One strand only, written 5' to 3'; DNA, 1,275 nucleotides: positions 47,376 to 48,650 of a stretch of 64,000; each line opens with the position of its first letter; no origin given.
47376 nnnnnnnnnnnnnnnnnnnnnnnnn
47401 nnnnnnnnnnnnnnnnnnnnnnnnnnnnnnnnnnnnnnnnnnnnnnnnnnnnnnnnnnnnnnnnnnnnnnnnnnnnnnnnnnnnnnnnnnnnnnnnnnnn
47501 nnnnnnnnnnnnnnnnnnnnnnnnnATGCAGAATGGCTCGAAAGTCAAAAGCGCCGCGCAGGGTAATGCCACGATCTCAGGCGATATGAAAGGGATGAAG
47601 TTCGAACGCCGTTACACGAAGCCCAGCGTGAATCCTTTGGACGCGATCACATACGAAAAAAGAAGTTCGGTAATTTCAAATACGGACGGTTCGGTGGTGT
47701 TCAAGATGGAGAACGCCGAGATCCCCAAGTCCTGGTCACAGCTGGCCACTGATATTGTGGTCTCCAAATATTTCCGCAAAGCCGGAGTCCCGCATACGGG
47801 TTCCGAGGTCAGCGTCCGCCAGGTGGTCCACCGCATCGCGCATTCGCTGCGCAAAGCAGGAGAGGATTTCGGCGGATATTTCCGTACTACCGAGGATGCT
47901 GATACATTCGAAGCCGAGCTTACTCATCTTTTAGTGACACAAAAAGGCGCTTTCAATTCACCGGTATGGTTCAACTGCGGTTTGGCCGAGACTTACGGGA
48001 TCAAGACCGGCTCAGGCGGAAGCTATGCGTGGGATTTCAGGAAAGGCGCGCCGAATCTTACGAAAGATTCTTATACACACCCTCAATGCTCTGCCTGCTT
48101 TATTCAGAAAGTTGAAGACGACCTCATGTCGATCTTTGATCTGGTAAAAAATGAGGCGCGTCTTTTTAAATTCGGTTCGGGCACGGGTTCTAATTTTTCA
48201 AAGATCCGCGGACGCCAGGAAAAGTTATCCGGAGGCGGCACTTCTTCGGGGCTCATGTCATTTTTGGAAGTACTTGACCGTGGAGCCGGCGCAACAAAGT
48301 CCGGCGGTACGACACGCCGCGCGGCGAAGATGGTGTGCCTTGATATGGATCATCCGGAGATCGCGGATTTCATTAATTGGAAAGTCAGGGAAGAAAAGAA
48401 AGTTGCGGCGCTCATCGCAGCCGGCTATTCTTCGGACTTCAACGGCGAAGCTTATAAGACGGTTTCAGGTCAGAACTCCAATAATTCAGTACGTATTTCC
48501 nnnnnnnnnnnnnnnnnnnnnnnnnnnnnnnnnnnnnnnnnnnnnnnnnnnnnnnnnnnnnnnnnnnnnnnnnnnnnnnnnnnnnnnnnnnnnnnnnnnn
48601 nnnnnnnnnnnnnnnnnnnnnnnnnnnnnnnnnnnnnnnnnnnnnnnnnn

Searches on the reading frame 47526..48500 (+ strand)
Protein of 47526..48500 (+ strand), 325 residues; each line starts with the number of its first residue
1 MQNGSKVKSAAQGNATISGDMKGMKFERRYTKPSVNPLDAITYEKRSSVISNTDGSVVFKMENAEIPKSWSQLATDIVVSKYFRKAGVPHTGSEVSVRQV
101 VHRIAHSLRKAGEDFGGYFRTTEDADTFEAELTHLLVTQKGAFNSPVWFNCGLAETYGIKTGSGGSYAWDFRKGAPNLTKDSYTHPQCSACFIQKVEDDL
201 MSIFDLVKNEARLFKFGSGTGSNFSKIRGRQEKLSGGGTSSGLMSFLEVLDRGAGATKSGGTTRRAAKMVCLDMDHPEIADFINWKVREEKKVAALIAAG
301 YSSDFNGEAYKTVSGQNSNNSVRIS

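Call 9: find_related_loci(query=window:47526-48500:+, collection=genome_contigs, flank=3000)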
Query window:47526-48500:+ (325 aa) in genome_contigs; peptide patterns used: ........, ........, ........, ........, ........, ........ (x = any residue, [..] = any of these).
600 stretches matched a pattern (row limit reached: there are more); 597 encode a relative of the query (tblastn E <= 1e-3); the best 80 are kept; 80 distinct loci.
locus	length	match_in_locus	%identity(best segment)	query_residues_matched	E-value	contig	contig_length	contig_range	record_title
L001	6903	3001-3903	77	23-325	3e-161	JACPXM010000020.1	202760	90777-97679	MAG: Candidatus Omnitrophota bacterium isolate NC_groundwater_837_Pr1_B-0.1um_48_14 Montesol18_Bp1_scaffold_728574, whol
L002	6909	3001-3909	75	22-325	4e-157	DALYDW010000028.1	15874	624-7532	MAG TPA_asm: bacterium isolate CTOTU14239 NODE_816_length_15874_cov_3.406347, whole genome shotgun sequence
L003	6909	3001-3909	73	22-325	1e-154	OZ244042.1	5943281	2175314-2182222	MAG: Candidatus Poribacteria bacterium isolate 82c2f847-b3a6-4516-8f18-366283cf6473 genome assembly, chromosome: 1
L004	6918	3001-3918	73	17-325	9e-154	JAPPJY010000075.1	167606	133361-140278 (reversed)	MAG: Gemmatimonadota bacterium isolate RHO2_bin_5 NODE_127_length_167606_cov_29.523715, whole genome shotgun sequence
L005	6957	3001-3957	70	8-325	2e-152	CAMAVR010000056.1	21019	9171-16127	MAG: Nannocystis exedens isolate MaH-09apr19-220 genome assembly, contig: MaH-09apr19-C5990, whole genome shotgun sequen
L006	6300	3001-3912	73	21-325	3e-152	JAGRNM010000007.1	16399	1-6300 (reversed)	MAG: Deltaproteobacteria bacterium isolate HKST-UBA10199 NODE_7_length_16399_cov_3.475922, whole genome shotgun sequence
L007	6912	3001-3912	74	23-325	1e-151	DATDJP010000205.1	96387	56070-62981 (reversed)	MAG TPA_asm: Polyangiaceae bacterium isolate SMAG_U333 k141_172057, whole genome shotgun sequence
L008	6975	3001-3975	69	2-325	1e-149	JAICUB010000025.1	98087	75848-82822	MAG: Polyangiaceae bacterium isolate GZL_ISSM_2_bin.52 k141_3605494_length_98087_cov_12.9963, whole genome shotgun seque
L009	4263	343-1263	72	20-325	2e-149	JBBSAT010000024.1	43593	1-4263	MAG: Polyangiales bacterium isolate La6_metabat2.038 La6_metabat2.038_K_1188380_L_43593_cov_13.0001, whole genome shotgu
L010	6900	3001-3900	70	24-325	3e-147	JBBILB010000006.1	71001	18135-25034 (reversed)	MAG: Candidatus Woesearchaeota archaeon isolate PGS172224_bin_2 NODE_248_length_71001_cov_2.72417, whole genome shotgun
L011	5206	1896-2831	68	15-325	3e-148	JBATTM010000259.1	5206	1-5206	MAG: Polyangiales bacterium isolate MFD12163_ilm_asm_bin16 k127_143762, whole genome shotgun sequence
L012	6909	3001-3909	72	24-325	4e-146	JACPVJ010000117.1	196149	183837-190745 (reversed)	MAG: Myxococcales bacterium isolate NC_groundwater_781_Ag_S2p5_70_11 JBCH_GD18_4_SO25_S179_scaffold_566512, whole genome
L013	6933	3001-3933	69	22-325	5e-146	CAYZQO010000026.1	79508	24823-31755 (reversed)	MAG TPA_asm: uncultured Polyangiaceae bacterium isolate SRP294416_co1_450 genome assembly, contig: NODE_349_length_79508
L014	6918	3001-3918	70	20-325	8e-145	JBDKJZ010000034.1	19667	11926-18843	MAG: Pseudomonadota bacterium isolate gunnisonriver_2019_sw_WHONDRS-S19S_0062_A_bin.22 scaffold_0000401, whole genome sh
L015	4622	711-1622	71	23-325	1e-144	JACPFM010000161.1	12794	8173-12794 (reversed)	MAG: Deltaproteobacteria bacterium isolate NC_groundwater_361_Ag_B-0.1um_71_13 GD18-4_B1_scaffold_1115431, whole genome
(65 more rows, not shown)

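Call 18: find_related_loci(query=window:47526-48500:+, collection=metagenome_contigs, flank=2500)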
Query window:47526-48500:+ (325 aa) in metagenome_contigs; peptide patterns used: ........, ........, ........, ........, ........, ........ (x = any residue, [..] = any of these).
600 stretches matched a pattern (row limit reached: there are more); 600 encode a relative of the query (tblastn E <= 1e-3); the best 80 are kept; 80 distinct loci.
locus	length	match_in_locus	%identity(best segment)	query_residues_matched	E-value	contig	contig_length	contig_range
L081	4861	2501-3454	72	6-325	7e-161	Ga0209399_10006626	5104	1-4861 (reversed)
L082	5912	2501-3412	74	23-325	9e-155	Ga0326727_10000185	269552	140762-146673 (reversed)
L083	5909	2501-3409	73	22-325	1e-152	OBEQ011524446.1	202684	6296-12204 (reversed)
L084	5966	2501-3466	72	4-325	1e-152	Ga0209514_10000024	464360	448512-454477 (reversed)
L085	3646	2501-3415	74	22-325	4e-157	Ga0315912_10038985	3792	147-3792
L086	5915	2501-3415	73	22-325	6e-150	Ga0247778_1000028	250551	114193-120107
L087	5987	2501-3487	68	3-325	5e-149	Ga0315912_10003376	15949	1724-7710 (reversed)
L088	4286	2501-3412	73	23-325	1e-151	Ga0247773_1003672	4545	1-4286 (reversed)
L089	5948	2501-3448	69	7-324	2e-148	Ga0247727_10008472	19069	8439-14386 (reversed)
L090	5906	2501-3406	71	23-324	3e-146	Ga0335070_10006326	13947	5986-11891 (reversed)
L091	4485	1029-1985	68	6-324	1e-146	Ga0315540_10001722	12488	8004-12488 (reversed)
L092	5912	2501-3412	71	23-325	2e-145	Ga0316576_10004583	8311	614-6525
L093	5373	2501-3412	70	23-325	1e-145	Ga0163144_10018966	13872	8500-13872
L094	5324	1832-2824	68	1-325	2e-145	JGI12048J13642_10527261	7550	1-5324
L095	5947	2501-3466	68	11-325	5e-145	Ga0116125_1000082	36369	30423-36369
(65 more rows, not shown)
